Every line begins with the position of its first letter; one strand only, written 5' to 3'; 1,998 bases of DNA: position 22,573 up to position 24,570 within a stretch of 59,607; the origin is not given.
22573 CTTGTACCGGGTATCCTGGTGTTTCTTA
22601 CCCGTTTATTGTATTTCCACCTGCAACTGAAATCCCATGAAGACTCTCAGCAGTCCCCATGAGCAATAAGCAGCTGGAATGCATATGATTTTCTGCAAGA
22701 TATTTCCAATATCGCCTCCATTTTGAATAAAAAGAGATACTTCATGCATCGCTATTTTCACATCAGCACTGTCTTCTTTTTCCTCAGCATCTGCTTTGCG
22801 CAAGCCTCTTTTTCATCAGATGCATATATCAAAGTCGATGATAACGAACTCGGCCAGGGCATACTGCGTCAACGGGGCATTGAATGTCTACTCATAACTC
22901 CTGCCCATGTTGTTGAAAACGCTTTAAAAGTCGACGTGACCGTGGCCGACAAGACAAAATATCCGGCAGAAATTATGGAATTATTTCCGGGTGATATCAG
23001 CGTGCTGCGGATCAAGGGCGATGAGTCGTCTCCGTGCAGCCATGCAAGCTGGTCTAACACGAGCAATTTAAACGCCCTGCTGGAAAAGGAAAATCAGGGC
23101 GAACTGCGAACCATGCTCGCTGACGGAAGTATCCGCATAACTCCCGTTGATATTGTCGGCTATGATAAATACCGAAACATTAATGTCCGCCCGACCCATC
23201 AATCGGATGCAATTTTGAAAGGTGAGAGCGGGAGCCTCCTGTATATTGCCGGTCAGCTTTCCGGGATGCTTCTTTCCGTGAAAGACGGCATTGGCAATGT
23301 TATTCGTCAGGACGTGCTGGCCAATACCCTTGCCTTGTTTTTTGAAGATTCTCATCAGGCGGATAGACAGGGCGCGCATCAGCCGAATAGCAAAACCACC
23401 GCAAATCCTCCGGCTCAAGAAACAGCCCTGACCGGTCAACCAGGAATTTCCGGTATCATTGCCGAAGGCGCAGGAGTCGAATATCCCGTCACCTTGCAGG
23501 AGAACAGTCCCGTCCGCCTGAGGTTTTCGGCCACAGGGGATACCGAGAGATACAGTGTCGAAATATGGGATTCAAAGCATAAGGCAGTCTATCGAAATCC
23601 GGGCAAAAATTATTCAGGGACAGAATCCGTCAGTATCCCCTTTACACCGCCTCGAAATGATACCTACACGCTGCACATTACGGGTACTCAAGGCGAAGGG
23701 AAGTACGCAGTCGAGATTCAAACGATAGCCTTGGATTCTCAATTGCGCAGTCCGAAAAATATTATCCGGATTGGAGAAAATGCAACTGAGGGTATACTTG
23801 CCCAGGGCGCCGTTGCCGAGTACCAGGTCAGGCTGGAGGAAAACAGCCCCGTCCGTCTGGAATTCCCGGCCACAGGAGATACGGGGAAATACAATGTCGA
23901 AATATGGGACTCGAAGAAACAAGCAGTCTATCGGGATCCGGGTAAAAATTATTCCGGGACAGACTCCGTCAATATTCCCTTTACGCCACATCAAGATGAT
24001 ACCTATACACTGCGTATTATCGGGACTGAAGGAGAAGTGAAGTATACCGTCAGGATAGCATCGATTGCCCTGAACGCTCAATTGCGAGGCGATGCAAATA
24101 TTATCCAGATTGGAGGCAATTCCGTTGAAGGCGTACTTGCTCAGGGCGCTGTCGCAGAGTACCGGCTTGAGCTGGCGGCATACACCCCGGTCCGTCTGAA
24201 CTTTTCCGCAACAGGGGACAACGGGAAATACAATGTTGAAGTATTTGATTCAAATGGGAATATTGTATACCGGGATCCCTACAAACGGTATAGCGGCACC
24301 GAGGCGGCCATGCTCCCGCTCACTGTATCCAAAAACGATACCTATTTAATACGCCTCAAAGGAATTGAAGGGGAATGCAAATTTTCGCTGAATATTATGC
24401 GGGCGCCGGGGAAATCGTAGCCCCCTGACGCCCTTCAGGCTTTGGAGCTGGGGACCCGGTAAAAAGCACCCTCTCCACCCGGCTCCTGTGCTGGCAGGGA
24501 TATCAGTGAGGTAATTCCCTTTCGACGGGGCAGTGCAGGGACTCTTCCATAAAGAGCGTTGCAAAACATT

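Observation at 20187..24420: AT-richer four-gene operon of unknown function ending in a secreted trypsin-like protease with triple PPC domains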

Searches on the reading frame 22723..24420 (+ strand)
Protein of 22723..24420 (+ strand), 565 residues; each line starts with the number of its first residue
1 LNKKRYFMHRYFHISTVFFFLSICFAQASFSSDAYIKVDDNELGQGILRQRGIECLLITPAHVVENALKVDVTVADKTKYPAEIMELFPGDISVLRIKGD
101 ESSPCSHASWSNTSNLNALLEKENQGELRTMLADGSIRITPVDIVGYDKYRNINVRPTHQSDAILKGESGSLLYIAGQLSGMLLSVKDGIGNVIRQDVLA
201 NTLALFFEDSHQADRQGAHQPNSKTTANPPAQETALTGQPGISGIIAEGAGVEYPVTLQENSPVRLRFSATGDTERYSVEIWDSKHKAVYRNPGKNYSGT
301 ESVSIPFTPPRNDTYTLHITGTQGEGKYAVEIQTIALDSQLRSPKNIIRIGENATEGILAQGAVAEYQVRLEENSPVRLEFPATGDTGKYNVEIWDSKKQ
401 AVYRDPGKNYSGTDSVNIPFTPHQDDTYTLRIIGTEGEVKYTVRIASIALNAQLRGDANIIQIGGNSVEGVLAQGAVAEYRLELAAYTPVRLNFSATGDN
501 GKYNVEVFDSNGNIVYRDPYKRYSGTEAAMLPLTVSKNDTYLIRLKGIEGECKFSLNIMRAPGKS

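Call 3: search_protein_families(library=pfam, proteins=[window:22723-24420:+], max_evalue=1)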
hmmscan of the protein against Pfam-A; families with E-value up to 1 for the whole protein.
window:22723-24420:+ (565 aa): 11 families
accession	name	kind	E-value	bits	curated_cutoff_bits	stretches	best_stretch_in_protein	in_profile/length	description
PF13860.13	FlgD_ig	-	0.00029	21.2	27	0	488-517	10-39/79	FlgD Ig-like domain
PF18962.6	Por_Secre_tail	-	0.0017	19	27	0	492-546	12-63/75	Secretion system C-terminal sorting domain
PF24312.1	Ig-like_POM152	-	0.0024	18.7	27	0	246-294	17-67/89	Nucleoporin POM152, Ig-like domain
PF04151.21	PPC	-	0.0054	18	25.9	0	480-546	5-69/70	Bacterial pre-peptidase C-terminal domain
PF23924.1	DUF7263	-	0.015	15.3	27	0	474-507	172-205/222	Family of unknown function (DUF7263)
PF03646.20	FlaG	-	0.02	15.4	23.8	0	264-289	50-75/101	FlaG protein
PF10528.15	GLEYA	-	0.055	14.2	26.2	0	420-508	9-90/91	GLEYA domain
PF15495.12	Fimbrillin_C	-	0.11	13.4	27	0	300-331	24-55/84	Major fimbrial subunit protein type IV, Fimbrillin, C-terminal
PF11584.14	Toxin_ToxA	-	0.11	12.9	25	0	235-286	27-78/118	Proteinaceous host-selective toxin ToxA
PF23265.1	Ig-like_KY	-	0.15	12.6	27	0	300-327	78-105/129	KY-like, immunoglobulin-like domain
PF13049.11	DUF3910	-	0.21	12.4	37.8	0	486-517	23-54/95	Protein of unknown function (DUF3910)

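Call 4: search_protein_families(library=ncbifam, proteins=[window:22723-24420:+], max_evalue=1)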
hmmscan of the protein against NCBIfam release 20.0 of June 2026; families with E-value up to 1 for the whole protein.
window:22723-24420:+ (565 aa): 6 families
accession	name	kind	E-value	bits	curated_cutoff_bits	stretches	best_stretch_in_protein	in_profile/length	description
NF053637.1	SerProtHtrAspr2045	equivalog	1.4e-05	24.2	650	1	47-104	109-167/394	serine protease HtrA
TIGR02037.1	degP_htrA_DO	subfamily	2.3e-05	23.5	416.2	1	34-102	52-119/434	Do family serine endopeptidase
NF041521.1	HhoA_HhoB_HtrA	equivalog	0.0056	16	450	1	54-104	67-117/335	HhoA/HhoB/HtrA family serine endopeptidase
NF008189.1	PRK10942.1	equivalog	0.01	14.4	720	1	37-98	108-169/477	serine endoprotease DegP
NF041539.1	choice_anch_R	domain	0.022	14.7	30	0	264-293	37-72/155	choice-of-anchor R domain-containing protein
TIGR04183.1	Por_Secre_tail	domain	0.022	14.7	23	0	493-546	11-59/72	T9SS type A sorting domain-containing protein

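Call 5: search_protein_families(library=padloc, proteins=[window:22723-24420:+], max_evalue=1)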
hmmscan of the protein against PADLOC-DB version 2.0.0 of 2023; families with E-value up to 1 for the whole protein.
window:22723-24420:+ (565 aa): 0 families

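Call 9: find_encoding_contigs(protein=window:22723-24420:+, flank=10000, max_places=6)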
Protein window:22723-24420:+ (565 aa): no gene with exactly this product is on record in the collection.

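Call 10: find_homologous_proteins(query=window:22723-24420:+)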
Query window:22723-24420:+ (565 aa): 69 proteins with E <= 0.001 among 8000 candidates.
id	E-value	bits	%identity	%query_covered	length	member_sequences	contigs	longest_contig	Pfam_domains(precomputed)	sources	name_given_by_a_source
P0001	0.0e+0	1259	100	99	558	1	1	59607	-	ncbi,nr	ncbi:MAG: hypothetical protein P4L42_10060 [Desulfocapsaceae bacterium]|nr:hypothetical protein [Des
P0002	1.8e-290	982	78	99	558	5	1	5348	-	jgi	jgi:hypothetical protein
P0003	2.8e-279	945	75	99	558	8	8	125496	PF13860.13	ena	-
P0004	4.0e-259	879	70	100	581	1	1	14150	PF13860.13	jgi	jgi:hypothetical protein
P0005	3.8e-255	866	68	99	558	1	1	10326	-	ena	-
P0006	2.5e-231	787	69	90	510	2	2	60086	-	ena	-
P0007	4.8e-219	747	61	98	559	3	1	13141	-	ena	-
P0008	2.2e-218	744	61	94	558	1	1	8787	PF18962.8,PF17962.8,PF13860.13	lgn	-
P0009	4.7e-218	743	61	94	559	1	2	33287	-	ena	-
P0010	1.3e-215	735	59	99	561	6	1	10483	PF10528.15,PF18962.8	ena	-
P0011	9.6e-215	732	58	98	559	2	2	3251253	-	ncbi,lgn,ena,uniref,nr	ncbi:hypothetical protein [uncultured Desulfobulbus sp.]|uniref:hypothetical protein n=1 Tax=uncultu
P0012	2.5e-213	728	60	98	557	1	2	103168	PF13365.13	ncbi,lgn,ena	-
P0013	2.2e-212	725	59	98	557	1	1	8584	PF13365.13,PF18962.8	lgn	-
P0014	8.3e-212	723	59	98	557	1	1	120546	PF10528.15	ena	-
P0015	9.5e-212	723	59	98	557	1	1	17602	PF13365.13,PF18962.8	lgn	-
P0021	2.8e-207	708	58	98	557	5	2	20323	PF04151.22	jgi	jgi:hypothetical protein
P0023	6.5e-206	703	58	98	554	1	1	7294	PF04151.22,PF18962.8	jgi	-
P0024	4.3e-205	701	56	96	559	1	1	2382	PF21868.4,PF04151.22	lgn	-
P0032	4.5e-186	638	57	89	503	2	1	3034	PF04151.22,PF18962.8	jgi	jgi:hypothetical protein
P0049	1.5e-163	563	49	97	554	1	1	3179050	PF13365.13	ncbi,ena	-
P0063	8.8e-151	521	46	98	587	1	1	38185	-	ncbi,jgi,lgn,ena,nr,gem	ncbi:MAG: S1C family serine protease [Proteobacteria bacterium]|nr:S1C family serine protease [Pseud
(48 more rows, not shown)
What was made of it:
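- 22744..24420 (+): g4: a 558-aa secreted S1C/HtrA-like serine protease without a PDZ domain (alternative TTG start at 22723). It comprises a signal peptide (res 1-22), the protease domain, a variable linker (res 206-235) and three beta-sandwich repeats. P0001 is the 100% identical 558-aa NCBI product (call 10).
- Checked: The likely g4 start is the ATG at 22744, which gives the 558-aa NCBI product (call 10).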

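Call 11: find_encoding_contigs(protein=P0011, flank=8000, max_places=2)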
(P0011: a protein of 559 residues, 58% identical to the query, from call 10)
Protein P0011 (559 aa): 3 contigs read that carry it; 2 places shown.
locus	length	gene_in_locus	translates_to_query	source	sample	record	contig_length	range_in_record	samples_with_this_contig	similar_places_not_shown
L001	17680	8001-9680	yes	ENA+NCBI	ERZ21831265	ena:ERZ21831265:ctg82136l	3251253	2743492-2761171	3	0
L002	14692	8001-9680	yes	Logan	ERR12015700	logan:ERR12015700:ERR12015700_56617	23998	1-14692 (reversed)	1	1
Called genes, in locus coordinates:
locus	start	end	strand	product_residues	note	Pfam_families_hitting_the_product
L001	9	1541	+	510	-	PF03976:PPK2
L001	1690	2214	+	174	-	PF07205:DUF1413 (faint)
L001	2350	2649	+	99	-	PF19669:DUF6172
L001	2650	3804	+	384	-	PF00350:Dynamin_N (faint), PF03193:RsgA_GTPase, PF10662:PduV-EutP (faint), PF00005:ABC_tran (weak), PF01926:MMR_HSR1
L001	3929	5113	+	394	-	-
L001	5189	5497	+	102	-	-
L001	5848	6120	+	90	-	-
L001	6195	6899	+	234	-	-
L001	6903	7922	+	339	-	-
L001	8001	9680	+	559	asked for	-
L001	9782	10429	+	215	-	PF04337:DUF480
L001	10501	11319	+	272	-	PF03746:LamB_YcsF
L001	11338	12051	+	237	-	PF02682:CT_C_D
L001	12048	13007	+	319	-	PF02626:CT_A_B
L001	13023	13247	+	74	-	PF12797:Fer4_2 (weak), PF00037:Fer4 (weak), PF13237:Fer4_10, PF13459:Fer4_15 (weak), PF14697:Fer4_21 (weak), PF12838:Fer4_7, PF13187:Fer4_9 (weak)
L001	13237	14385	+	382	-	PF01855:POR_N, PF02780:Transketolase_C (weak), PF17147:PFOR_II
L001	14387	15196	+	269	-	PF02775:TPP_enzyme_C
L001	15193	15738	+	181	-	PF01558:POR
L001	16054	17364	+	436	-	PF00815:Histidinol_dh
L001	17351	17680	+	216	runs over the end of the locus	PF02527:GidB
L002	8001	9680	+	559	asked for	-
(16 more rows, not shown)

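Call 12: find_encoding_contigs(protein=P0049, flank=8000, max_places=2)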
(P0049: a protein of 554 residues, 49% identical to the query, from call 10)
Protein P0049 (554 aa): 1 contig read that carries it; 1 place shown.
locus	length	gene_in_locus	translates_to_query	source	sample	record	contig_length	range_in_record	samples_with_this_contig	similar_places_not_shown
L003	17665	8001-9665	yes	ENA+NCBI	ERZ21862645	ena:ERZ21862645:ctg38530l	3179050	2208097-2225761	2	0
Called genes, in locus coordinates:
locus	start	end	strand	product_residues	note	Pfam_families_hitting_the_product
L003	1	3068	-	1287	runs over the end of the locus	PF07690:MFS_1, PF00550:PP-binding (faint), PF01553:Acyltransferase (weak), PF00501:AMP-binding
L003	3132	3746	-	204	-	PF05708:Peptidase_C92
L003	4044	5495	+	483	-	PF00158:Sigma54_activat, PF25601:AAA_lid_14 (faint)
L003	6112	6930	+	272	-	-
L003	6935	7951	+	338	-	-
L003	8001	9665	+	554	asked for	PF13365:Trypsin_2 (faint)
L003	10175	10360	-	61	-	-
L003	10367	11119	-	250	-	PF00731:AIRC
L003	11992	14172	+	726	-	PF05496:RuvB_N, PF00004:AAA, PF07728:AAA_5 (weak), PF13173:AAA_14 (weak), PF16193:AAA_assoc_2, PF12002:MgsA_C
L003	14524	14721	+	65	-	-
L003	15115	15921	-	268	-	PF01875:Memo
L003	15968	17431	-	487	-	PF01406:tRNA-synt_1e, PF09334:tRNA-synt_1g (weak), PF01921:tRNA-synt_1f (weak), PF00133:tRNA-synt_1 (weak), PF09334:tRNA-synt_1g (weak), PF09190:DALR_2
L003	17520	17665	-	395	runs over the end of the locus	PF07690:MFS_1, PF13000:Acatn, PF07690:MFS_1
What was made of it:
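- A sigma-54 activator lies upstream in L003 (call 12).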

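Call 13: find_encoding_contigs(protein=P0063, flank=8000, max_places=2)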
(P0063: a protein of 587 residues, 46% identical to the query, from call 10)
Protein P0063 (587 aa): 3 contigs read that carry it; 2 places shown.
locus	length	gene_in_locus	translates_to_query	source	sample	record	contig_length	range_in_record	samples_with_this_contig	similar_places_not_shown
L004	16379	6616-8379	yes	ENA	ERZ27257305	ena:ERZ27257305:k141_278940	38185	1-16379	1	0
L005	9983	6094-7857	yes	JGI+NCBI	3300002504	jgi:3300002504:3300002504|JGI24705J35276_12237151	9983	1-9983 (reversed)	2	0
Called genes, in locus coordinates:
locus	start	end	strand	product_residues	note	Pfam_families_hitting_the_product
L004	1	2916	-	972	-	?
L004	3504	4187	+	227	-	PF01725:Ham1p_like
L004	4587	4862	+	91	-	-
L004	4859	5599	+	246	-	-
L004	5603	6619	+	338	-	-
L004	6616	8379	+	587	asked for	-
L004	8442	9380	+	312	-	PF01925:TauE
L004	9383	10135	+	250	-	PF09608:Alph_Pro_TM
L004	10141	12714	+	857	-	PF01326:PPDK_N, PF00391:PEP-utilizers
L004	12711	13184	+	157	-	PF00072:Response_reg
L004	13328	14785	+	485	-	PF00672:HAMP (weak), PF00512:HisKA, PF02518:HATPase_c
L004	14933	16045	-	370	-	-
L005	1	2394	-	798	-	PF13682:CZB, PF00672:HAMP, PF13188:PAS_8 (faint), PF00512:HisKA, PF02518:HATPase_c, PF00072:Response_reg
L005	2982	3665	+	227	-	PF01725:Ham1p_like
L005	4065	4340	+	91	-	-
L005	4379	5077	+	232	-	-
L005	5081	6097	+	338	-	-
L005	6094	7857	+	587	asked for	-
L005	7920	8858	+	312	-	PF01925:TauE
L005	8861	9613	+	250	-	PF09608:Alph_Pro_TM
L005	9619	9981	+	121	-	?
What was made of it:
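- Flanks differ in every genome (calls 11-13).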

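Call 22: search_solved_structures(query=A3, max_evalue=1, show_alignments=2)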
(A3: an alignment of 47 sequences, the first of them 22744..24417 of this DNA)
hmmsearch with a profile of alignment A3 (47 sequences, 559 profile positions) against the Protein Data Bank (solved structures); distinct sequences matched with E-value up to 1: 52.
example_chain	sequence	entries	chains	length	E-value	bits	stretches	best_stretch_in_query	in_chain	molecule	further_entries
8f0a_A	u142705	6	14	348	0.00095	20.7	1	49-99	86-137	Periplasmic serine endoprotease DegP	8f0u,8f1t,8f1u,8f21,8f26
9zqg_A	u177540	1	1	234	0.00099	20.7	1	36-98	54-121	Periplasmic serine protease DO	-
2zle_A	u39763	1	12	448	0.0011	20.5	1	49-99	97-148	Protease do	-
3mh5_A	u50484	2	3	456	0.0012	20.4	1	49-99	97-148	Protease do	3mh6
6jjk_A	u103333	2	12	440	0.0012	20.4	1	49-99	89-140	Periplasmic serine endoprotease DegP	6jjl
1ky9_A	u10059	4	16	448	0.0013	20.3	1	49-99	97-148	PROTEASE DO | Periplasmic serine endoprotease DegP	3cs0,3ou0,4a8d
3mh4_A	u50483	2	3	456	0.0013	20.3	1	49-99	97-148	Protease do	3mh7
3otp_A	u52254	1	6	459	0.0013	20.3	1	49-99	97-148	Protease do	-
6jjo_A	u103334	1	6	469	0.0014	20.2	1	49-99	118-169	Periplasmic serine endoprotease DegP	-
9zpq_A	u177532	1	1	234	0.0033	18.9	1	36-98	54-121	Periplasmic serine protease DO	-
9zrj_A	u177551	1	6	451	0.0095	17.4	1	36-98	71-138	Periplasmic serine protease DO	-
4yo1_A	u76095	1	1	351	0.033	15.7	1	38-96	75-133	DegQ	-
3pv4_A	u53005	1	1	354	0.039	15.4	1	38-96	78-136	DegQ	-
3nwu_A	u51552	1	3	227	0.041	15.3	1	48-96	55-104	Serine protease HTRA1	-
4ynn_A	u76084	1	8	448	0.041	15.3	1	38-96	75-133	Protease DO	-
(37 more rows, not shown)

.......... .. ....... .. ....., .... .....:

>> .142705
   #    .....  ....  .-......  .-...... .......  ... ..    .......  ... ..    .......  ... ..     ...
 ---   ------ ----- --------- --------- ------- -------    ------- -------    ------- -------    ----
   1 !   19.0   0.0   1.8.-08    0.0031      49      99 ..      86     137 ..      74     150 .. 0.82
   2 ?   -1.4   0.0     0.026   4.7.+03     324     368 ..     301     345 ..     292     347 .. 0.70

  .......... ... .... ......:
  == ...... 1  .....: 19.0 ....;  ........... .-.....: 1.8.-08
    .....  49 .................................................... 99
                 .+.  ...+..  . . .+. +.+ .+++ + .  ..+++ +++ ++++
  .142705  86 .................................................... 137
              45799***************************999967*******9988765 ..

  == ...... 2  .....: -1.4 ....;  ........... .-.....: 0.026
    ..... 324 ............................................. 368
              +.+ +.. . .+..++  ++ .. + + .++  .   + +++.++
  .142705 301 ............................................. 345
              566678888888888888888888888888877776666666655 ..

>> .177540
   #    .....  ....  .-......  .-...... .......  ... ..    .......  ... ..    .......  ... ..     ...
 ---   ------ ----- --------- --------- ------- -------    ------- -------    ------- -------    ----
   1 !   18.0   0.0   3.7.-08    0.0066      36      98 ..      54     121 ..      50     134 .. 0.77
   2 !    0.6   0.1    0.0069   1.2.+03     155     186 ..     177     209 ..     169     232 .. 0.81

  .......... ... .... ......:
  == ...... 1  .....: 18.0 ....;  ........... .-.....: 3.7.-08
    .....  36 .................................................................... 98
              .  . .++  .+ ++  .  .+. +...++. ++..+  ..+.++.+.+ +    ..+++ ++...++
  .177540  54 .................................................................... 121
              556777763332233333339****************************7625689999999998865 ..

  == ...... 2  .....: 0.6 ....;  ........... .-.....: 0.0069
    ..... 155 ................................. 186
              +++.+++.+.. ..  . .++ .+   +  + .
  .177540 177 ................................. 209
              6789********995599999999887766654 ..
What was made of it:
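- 22744..24420 (+): Weak DegP/HtrA hits (calls 4, 22).
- On Peptidase S1 / clan PA, subfamily S1C (HtrA-like): The family profile against PDB DegP gives E about 1e-3 (call 22).
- Closest known: HtrA/DegP/DegS family. Same: The best sequence hits are DegP, DegQ and HtrA1 (calls 4, 22).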

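Call 25: find_related_loci(query=A3, collection=genome_contigs, flank=8000)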
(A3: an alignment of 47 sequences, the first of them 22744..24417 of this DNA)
Query A3 (558 aa) in genome_contigs; peptide patterns used: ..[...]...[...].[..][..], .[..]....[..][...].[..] (x = any residue, [..] = any of these).
92 stretches matched a pattern; 22 encode a relative of the query (tblastn E <= 1e-3); 21 distinct loci.
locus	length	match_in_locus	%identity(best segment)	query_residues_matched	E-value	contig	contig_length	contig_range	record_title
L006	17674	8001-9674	76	1-558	0e+0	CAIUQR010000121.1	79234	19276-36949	MAG: uncultured delta proteobacterium isolate VK4_bin-1304 genome assembly, contig: bin-1304:121/155, whole genome shotg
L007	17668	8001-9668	60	1-554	0e+0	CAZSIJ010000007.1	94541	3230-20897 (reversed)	MAG TPA_asm: uncultured Desulfobulbus sp. isolate binchicken_co2_65 genome assembly, contig: NODE_99_length_94541_cov_12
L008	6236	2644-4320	58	1-557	0e+0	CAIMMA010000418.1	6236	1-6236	uncultured bacterium isolate Loclat_bin-10882 genome assembly, contig: bin-10882:418/819, whole genome shotgun sequence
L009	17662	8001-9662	56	1-552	0e+0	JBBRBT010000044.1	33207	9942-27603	MAG: Desulfobulbales bacterium isolate Co_metawrap_2357 Cmw_2357_k141_28690001_length_33207_cov_9.9978, whole genome sho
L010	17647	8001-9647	58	7-553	0e+0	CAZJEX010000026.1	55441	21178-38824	MAG TPA_asm: uncultured Desulfobulbus sp. isolate SRP302447_co4_640 genome assembly, contig: NODE_1724_length_55441_cov_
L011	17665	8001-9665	50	11-551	1e-178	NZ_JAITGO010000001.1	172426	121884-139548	MAG: Desulfobulbus sp. isolate Pc512_bin139 k119_1976988, whole genome shotgun sequence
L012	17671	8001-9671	49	7-552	3e-175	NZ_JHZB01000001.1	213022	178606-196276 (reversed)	Desulfobulbus elongatus DSM 2908 Q362DRAFT_scaffold00001.1_C, whole genome shotgun sequence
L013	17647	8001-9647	50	10-551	6e-175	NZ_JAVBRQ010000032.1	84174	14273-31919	MAG: Desulfobulbus sp. isolate EPI_MAG_00199 c_000005244210, whole genome shotgun sequence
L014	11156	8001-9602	50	20-552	4e-174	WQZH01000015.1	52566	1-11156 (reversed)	MAG: Desulfobulbus sp. isolate Emb289P4bin76 Ga0123357_10000235, whole genome shotgun sequence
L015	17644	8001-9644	49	3-551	2e-172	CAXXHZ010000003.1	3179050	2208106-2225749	MAG: uncultured Desulfobulbus sp. isolate bd6dbf35-2021-44f6-84f6-768688d3149b genome assembly, contig: contig_3, whole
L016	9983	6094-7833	46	1-551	4e-162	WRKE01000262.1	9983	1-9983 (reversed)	MAG: Proteobacteria bacterium isolate Nt197P4bin9 JGI24705J35276_12237151, whole genome shotgun sequence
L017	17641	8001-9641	46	2-552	4e-161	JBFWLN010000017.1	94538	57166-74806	MAG: Desulfobulbus sp. isolate CA_2019_NHSR_67 NODE_649_length_94538_cov_16.695343_NHSR, whole genome shotgun sequence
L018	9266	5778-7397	46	11-551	4e-155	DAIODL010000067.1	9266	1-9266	MAG TPA_asm: Desulfobulbus sp. isolate CTOTU1904 NODE_2822_length_9266_cov_3.618282, whole genome shotgun sequence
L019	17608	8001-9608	48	13-557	1e-153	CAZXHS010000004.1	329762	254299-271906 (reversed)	MAG TPA_asm: uncultured Desulfobulbus sp. isolate SRP220891_co1_493 genome assembly, contig: NODE_21_length_329762_cov_1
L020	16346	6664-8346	49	6-552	6e-176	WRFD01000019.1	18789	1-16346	MAG: Desulfobulbus sp. isolate Lab288P4bin34 Ga0123354_10005228, whole genome shotgun sequence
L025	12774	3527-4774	31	22-551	1e-59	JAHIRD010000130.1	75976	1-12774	MAG: Proteobacteria bacterium isolate MM_PC_MetaG.mb.113 MM_PC_MetaG.mb.113_k141_1353790, whole genome shotgun sequence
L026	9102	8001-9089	30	12-362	1e-36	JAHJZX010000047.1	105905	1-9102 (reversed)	MAG: Gammaproteobacteria bacterium isolate Undefined_mixed_planktonic.mb.135 Undefined_mixed_p.mb.135_k141_862316, whole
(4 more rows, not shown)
